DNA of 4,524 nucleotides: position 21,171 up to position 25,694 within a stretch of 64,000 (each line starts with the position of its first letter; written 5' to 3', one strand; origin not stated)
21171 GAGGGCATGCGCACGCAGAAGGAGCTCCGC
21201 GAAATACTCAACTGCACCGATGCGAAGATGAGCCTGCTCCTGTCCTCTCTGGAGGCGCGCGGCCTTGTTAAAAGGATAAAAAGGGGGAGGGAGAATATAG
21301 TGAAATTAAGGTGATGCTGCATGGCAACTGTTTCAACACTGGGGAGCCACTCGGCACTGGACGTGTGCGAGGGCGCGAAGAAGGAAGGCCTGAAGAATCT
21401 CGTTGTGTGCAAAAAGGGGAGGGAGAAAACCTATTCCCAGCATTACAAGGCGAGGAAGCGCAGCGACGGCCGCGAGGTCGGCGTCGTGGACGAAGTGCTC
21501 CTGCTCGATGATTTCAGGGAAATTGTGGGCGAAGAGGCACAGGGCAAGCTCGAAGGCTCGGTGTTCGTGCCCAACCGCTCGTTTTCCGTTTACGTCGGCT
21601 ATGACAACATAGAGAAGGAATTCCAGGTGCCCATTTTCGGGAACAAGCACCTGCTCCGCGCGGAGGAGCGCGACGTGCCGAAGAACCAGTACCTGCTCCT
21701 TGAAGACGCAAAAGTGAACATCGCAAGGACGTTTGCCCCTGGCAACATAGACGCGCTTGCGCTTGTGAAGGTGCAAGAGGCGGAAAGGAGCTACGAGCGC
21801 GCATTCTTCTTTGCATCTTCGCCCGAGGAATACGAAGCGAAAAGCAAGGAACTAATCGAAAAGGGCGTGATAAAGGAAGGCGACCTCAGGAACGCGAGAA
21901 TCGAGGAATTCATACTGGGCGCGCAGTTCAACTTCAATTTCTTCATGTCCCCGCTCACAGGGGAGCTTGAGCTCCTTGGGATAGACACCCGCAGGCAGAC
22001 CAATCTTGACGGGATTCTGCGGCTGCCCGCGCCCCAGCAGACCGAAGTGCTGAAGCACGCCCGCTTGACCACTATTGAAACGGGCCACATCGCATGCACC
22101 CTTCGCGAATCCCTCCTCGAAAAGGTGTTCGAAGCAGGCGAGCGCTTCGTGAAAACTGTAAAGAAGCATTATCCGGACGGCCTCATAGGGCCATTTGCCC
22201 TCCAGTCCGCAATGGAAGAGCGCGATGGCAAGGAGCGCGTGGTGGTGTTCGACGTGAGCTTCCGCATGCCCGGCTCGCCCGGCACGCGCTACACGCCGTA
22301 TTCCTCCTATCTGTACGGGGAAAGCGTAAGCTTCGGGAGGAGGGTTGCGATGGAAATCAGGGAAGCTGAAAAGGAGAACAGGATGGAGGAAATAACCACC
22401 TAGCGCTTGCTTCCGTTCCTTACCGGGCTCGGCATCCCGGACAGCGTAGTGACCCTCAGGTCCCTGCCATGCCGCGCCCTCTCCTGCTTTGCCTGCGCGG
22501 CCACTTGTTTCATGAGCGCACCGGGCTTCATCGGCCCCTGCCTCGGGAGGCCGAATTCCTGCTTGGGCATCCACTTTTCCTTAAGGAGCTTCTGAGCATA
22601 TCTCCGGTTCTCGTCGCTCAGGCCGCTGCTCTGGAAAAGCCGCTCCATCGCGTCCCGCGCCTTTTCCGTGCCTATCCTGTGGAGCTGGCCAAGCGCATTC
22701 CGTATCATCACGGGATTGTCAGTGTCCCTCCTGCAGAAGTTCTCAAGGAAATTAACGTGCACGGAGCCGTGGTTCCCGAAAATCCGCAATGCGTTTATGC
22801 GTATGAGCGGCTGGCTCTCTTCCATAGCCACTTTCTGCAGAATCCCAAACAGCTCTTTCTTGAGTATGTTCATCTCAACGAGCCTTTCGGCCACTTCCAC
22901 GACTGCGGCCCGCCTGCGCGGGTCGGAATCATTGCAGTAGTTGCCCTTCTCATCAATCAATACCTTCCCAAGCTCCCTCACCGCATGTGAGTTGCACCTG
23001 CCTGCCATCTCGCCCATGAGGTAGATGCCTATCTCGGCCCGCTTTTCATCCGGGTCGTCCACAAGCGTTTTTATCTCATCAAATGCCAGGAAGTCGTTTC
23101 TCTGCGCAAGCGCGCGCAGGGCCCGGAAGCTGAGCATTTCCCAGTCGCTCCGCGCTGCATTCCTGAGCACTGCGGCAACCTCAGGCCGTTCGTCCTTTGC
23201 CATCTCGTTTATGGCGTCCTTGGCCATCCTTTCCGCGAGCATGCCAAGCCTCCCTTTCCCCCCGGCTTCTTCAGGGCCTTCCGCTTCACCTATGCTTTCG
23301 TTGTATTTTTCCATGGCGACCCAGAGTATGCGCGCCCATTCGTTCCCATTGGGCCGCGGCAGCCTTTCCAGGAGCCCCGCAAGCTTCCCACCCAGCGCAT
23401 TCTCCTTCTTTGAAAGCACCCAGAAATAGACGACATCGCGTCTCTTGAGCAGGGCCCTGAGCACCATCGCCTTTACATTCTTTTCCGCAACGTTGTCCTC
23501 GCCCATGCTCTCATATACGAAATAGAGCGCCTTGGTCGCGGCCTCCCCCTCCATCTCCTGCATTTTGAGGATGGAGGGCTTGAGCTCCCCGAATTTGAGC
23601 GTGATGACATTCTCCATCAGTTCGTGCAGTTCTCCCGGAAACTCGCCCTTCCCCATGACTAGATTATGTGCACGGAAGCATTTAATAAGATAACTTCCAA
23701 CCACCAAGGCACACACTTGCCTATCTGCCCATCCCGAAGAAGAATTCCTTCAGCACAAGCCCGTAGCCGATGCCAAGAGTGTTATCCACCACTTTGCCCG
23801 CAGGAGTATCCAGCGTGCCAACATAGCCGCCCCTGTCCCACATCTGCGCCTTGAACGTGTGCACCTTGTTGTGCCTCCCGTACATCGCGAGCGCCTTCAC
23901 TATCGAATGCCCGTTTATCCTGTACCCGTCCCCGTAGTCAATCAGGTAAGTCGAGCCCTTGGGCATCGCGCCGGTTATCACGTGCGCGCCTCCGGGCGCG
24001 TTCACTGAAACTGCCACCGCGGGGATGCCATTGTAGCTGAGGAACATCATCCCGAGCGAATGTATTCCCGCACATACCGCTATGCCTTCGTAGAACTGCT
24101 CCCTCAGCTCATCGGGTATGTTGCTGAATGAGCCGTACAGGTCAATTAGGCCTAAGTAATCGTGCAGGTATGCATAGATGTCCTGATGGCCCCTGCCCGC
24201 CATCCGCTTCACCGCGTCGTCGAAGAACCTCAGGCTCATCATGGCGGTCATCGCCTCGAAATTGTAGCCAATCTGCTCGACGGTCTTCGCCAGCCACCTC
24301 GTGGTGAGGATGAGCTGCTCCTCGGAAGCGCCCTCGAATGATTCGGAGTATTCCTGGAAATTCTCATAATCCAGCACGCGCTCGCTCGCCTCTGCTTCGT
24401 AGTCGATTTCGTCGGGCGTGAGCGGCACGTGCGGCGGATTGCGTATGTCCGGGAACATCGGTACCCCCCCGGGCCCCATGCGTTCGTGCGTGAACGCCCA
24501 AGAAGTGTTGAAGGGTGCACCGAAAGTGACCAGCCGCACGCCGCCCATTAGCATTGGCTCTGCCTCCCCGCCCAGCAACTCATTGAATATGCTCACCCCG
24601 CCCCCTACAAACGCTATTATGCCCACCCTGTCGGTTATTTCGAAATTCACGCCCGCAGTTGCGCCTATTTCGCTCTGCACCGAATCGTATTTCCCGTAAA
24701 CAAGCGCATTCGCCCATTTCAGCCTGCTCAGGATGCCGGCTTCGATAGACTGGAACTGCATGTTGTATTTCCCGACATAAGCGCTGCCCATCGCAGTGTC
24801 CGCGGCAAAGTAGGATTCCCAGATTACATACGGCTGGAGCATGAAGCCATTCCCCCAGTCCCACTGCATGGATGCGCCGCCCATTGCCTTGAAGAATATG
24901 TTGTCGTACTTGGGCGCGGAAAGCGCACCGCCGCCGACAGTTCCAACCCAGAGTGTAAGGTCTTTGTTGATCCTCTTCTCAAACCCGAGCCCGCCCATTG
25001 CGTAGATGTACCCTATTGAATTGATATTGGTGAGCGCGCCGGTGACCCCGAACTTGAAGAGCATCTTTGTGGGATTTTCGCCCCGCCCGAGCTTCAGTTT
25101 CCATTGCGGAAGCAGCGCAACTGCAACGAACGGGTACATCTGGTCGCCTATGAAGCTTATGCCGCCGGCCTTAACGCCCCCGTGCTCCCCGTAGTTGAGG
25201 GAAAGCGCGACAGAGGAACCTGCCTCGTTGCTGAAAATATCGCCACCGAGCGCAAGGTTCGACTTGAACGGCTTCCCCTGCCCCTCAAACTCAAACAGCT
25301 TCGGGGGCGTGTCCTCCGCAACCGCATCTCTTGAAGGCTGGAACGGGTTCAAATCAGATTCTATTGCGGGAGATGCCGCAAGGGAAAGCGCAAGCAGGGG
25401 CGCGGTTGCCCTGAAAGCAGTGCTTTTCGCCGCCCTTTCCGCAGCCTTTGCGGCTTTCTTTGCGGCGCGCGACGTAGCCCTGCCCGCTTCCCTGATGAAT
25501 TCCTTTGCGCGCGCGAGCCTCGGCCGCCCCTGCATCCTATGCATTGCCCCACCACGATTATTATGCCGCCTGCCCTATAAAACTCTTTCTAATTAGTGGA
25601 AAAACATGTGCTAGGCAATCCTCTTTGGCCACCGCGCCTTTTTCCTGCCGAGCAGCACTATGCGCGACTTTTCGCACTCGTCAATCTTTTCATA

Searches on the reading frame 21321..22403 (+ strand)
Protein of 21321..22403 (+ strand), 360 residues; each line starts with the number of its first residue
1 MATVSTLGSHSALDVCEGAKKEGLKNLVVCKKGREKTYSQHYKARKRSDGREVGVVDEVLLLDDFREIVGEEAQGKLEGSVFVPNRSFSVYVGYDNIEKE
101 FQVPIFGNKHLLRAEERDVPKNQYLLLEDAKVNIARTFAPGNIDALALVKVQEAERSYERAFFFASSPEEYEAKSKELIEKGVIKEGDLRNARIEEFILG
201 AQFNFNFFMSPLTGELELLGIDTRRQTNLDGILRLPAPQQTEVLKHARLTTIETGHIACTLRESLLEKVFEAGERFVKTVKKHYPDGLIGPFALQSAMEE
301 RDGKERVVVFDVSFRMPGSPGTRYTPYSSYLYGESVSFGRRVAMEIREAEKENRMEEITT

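Call 55: find_encoding_contigs(protein=window:21321-22403:+, flank=10000, max_places=1)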
Protein window:21321-22403:+ (360 aa): 18 contigs read that carry it; 1 place shown.
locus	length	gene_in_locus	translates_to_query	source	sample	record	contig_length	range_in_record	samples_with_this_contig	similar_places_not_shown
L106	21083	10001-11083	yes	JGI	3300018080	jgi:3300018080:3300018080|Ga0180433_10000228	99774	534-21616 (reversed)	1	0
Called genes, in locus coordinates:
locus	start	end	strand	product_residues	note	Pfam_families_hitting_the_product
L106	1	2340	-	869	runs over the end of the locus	PF00521:DNA_topoisoIV, PF03989:DNA_gyraseA_C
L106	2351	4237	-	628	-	PF02518:HATPase_c, PF00204:DNA_gyraseB, PF01751:Toprim, PF00986:DNA_gyraseB_C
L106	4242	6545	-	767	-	-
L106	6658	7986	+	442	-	PF01909:NTP_transf_2, PF09249:tRNA_NucTransf2, PF21133:CAA_C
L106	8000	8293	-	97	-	-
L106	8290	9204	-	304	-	-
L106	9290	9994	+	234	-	PF12802:MarR_2 (weak), PF24034:DUF7343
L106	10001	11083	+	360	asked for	PF06849:DUF1246, PF06973:DUF1297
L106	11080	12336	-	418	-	PF13646:HEAT_2 (faint)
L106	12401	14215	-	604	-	-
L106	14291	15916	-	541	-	PF01193:RNA_pol_L (weak), PF01000:RNA_pol_A_bac, PF04055:Radical_SAM, PF08608:Wyosine_form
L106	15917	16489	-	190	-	PF00411:Ribosomal_S11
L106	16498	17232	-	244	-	PF01479:S4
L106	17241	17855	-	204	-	PF00416:Ribosomal_S13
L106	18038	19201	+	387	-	-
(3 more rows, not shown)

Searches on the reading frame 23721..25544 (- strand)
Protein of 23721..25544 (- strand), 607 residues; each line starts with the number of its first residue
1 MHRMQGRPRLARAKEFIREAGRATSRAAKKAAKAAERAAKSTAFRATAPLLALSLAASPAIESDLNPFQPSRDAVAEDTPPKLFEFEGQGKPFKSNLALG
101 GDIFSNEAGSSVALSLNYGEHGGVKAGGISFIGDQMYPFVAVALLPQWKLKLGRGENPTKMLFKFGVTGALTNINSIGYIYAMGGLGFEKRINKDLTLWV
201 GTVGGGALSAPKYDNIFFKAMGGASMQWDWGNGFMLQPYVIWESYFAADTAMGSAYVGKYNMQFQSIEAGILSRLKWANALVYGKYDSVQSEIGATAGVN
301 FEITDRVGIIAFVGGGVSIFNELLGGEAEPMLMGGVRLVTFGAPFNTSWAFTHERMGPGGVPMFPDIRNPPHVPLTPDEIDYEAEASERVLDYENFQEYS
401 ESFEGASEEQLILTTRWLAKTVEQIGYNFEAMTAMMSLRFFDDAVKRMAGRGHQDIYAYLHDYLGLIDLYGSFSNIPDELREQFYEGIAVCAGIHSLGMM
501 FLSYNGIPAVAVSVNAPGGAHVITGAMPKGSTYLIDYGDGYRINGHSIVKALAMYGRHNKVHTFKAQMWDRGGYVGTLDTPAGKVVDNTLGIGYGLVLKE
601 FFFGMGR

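Call 54: find_encoding_contigs(protein=window:23721-25544:-, flank=10000, max_places=1)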
Protein window:23721-25544:- (607 aa): no gene with exactly this product is on record in the collection.
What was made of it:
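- Tried and rejected: One encoding-contig look-up failed because of a different called start (call 54).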
